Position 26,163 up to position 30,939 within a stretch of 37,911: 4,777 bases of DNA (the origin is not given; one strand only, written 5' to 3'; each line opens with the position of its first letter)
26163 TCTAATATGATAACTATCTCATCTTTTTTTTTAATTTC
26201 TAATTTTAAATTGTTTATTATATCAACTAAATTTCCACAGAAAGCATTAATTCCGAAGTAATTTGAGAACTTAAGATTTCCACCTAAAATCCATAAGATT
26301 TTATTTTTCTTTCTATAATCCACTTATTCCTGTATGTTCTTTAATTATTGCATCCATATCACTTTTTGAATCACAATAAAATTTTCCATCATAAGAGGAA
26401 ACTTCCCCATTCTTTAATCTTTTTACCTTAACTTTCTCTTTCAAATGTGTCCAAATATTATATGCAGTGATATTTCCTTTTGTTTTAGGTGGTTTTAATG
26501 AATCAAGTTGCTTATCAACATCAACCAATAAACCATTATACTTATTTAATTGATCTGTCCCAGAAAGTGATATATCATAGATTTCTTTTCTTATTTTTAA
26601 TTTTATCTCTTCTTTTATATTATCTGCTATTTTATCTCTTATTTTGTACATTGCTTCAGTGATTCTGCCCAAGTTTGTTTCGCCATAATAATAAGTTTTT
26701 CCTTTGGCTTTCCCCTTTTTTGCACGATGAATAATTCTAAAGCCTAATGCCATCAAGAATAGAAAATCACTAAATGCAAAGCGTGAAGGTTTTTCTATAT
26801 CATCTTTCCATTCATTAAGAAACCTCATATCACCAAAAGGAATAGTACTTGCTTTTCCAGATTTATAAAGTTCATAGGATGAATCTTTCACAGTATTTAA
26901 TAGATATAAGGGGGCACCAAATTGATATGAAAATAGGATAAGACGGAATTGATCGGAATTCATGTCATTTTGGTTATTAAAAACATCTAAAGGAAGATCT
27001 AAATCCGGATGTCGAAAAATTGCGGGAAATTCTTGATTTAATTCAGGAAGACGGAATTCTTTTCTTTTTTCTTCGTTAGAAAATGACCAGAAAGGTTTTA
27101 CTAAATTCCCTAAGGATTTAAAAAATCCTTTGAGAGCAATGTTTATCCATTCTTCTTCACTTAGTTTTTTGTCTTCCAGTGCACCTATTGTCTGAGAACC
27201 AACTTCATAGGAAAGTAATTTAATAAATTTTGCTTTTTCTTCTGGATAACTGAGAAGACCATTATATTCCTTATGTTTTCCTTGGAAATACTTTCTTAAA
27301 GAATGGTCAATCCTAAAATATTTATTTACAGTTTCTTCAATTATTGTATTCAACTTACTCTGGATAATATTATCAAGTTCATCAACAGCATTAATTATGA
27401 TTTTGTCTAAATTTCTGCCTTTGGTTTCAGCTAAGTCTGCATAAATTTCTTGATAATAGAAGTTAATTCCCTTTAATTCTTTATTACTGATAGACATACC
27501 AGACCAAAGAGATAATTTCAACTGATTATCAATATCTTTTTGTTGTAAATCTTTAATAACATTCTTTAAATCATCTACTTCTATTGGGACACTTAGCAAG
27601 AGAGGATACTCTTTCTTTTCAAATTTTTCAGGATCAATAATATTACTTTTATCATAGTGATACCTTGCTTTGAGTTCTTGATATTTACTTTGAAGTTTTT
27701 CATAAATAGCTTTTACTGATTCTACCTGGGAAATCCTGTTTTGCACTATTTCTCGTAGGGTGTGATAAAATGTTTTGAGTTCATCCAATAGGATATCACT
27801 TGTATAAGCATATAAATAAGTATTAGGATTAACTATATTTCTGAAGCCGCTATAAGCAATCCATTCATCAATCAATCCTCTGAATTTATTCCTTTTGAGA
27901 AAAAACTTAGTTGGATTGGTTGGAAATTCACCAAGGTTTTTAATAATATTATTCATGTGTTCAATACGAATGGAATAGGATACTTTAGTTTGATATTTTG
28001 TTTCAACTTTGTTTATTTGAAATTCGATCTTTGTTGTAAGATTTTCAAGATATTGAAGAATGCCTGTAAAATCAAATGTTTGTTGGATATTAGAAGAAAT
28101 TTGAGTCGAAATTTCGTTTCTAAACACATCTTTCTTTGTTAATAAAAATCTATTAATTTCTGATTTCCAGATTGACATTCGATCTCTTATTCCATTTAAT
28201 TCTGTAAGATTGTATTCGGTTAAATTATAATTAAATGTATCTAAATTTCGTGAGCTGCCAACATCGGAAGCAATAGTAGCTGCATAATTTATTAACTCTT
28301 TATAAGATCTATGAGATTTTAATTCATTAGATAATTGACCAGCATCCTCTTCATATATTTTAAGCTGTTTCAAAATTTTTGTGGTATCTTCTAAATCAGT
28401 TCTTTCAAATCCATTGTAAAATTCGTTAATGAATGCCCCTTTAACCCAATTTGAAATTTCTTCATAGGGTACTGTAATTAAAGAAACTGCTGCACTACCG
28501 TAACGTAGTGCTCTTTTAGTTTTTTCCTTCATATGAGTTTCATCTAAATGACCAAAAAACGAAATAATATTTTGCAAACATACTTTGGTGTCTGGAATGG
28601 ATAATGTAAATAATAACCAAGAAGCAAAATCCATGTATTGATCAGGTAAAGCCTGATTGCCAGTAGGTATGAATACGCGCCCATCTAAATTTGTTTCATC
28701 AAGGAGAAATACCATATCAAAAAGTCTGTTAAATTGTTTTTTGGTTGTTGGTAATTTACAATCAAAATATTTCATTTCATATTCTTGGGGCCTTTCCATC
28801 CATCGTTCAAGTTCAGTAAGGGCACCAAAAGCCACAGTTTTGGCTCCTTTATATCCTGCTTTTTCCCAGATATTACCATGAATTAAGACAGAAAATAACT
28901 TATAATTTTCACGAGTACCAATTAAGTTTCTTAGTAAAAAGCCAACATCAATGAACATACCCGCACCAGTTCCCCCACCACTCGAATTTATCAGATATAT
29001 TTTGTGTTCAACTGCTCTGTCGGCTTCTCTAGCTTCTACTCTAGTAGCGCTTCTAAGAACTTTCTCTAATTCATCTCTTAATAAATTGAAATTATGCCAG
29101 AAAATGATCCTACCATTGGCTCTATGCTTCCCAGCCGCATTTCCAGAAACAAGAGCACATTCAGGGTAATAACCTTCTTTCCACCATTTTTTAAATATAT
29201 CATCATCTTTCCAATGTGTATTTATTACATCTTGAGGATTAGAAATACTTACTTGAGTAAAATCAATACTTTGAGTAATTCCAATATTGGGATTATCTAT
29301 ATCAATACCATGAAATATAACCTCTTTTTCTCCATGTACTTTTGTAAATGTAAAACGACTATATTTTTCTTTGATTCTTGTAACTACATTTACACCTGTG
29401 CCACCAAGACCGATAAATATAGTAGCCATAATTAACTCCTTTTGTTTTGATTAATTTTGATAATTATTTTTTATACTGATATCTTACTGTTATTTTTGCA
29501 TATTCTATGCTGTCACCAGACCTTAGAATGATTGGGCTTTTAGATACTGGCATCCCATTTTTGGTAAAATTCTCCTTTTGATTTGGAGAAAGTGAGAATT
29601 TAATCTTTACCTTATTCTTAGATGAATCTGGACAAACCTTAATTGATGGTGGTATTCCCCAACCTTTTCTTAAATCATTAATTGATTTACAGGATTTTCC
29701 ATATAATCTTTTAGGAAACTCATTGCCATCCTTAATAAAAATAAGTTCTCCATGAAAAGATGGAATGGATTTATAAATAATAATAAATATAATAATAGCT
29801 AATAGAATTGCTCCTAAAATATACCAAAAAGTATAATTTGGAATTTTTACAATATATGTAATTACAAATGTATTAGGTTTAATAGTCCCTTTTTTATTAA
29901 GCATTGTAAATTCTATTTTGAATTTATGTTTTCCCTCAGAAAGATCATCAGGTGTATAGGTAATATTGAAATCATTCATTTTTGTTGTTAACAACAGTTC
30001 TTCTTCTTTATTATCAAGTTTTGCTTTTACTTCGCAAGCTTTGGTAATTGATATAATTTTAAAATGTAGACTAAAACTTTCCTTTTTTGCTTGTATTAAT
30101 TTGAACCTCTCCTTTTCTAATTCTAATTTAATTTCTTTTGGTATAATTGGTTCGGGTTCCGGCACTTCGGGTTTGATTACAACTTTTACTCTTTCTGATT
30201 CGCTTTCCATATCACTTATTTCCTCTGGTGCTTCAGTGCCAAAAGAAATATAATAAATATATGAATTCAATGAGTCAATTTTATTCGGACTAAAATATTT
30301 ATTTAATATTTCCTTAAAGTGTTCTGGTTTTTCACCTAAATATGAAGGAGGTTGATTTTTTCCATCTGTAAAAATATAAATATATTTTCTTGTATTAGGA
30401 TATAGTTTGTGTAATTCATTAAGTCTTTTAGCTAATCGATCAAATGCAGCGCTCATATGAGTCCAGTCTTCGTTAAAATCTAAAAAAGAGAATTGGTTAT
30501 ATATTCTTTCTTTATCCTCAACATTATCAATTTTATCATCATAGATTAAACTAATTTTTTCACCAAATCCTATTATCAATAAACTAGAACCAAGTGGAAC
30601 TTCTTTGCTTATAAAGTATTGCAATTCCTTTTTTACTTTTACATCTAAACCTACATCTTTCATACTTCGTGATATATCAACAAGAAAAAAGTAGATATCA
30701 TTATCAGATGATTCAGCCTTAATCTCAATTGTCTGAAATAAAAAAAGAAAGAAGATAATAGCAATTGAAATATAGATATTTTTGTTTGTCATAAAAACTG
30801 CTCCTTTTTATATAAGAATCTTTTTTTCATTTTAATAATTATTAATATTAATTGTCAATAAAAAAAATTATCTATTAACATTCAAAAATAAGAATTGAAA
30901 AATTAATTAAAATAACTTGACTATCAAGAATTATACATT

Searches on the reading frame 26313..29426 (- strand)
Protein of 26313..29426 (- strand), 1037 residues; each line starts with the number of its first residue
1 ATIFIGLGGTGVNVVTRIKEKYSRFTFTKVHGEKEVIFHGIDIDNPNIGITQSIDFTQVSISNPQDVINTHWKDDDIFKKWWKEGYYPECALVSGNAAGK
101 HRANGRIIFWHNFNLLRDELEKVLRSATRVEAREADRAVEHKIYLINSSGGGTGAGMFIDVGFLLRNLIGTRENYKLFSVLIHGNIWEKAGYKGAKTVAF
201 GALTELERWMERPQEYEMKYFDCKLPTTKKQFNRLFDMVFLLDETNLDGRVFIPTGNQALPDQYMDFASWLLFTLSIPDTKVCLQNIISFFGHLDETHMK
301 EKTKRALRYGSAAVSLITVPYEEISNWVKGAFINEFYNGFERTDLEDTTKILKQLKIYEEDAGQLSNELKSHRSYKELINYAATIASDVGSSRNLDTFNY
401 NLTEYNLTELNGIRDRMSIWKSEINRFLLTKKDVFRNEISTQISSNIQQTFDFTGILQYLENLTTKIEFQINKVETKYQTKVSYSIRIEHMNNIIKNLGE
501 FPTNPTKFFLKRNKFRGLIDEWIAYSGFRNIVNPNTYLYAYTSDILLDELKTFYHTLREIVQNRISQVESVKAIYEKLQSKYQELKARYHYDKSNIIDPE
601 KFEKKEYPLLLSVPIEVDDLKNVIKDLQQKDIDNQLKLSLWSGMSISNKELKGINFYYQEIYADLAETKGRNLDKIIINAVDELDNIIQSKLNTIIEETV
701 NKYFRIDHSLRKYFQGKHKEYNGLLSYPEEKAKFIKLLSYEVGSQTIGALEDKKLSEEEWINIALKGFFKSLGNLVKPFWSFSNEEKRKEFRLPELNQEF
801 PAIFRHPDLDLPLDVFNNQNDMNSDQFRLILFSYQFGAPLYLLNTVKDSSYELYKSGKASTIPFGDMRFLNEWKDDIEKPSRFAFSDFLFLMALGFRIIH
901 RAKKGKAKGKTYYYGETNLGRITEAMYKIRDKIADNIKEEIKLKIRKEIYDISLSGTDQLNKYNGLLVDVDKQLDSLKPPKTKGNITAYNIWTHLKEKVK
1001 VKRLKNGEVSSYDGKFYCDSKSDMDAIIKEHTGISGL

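Call 5: search_protein_families(library=padloc, proteins=[window:26313-29426:-], max_evalue=0.01)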
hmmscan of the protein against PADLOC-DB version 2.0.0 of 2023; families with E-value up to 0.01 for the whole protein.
window:26313-29426:- (1037 aa): 0 families

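Call 6: search_protein_families(library=pfam, proteins=[window:26313-29426:-], max_evalue=0.001)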
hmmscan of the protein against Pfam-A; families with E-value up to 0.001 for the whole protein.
window:26313-29426:- (1037 aa): 1 family
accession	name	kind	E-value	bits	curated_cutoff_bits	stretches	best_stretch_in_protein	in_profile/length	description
PF13809.12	Tubulin_2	-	5.9e-28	98.6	27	1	3-335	1-353/356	Tubulin like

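Call 34: search_protein_families(library=ncbifam, proteins=[window:26313-29426:-], max_evalue=0.01)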
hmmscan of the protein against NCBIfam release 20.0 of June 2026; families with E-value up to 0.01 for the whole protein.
window:26313-29426:- (1037 aa): 0 families

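Call 82: search_protein_families(library=phrogs, proteins=[window:26313-29426:-], max_evalue=0.01)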
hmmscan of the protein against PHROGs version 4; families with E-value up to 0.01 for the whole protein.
window:26313-29426:- (1037 aa): 0 families

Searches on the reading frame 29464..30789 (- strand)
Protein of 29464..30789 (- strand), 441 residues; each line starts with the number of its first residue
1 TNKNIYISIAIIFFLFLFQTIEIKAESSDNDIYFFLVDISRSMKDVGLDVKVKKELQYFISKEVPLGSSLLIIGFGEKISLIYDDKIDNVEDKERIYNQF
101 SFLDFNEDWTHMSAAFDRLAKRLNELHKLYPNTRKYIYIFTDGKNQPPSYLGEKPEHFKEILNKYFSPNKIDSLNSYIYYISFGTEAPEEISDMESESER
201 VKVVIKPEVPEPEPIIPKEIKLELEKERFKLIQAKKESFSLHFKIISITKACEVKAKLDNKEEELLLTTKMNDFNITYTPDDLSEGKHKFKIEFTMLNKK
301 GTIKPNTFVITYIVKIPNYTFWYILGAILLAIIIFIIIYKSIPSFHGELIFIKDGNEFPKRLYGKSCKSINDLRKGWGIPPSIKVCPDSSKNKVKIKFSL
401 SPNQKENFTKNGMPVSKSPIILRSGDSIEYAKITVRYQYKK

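Call 5: search_protein_families(library=padloc, proteins=[window:29464-30789:-], max_evalue=0.01)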
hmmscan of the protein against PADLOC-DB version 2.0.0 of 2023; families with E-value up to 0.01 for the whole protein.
window:29464-30789:- (441 aa): 0 families

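Call 6: search_protein_families(library=pfam, proteins=[window:29464-30789:-], max_evalue=0.001)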
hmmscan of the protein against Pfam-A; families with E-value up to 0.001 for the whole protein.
window:29464-30789:- (441 aa): 2 families
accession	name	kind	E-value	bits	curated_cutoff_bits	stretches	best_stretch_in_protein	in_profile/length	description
PF13519.12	VWA_2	-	4.7e-05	24.4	27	1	35-144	3-107/107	von Willebrand factor type A domain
PF00092.34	VWA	-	0.0002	22.1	23.8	1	35-147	4-117/174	von Willebrand factor type A domain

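Call 34: search_protein_families(library=ncbifam, proteins=[window:29464-30789:-], max_evalue=0.01)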
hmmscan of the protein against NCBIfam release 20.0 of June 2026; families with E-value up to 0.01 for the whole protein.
window:29464-30789:- (441 aa): 0 families
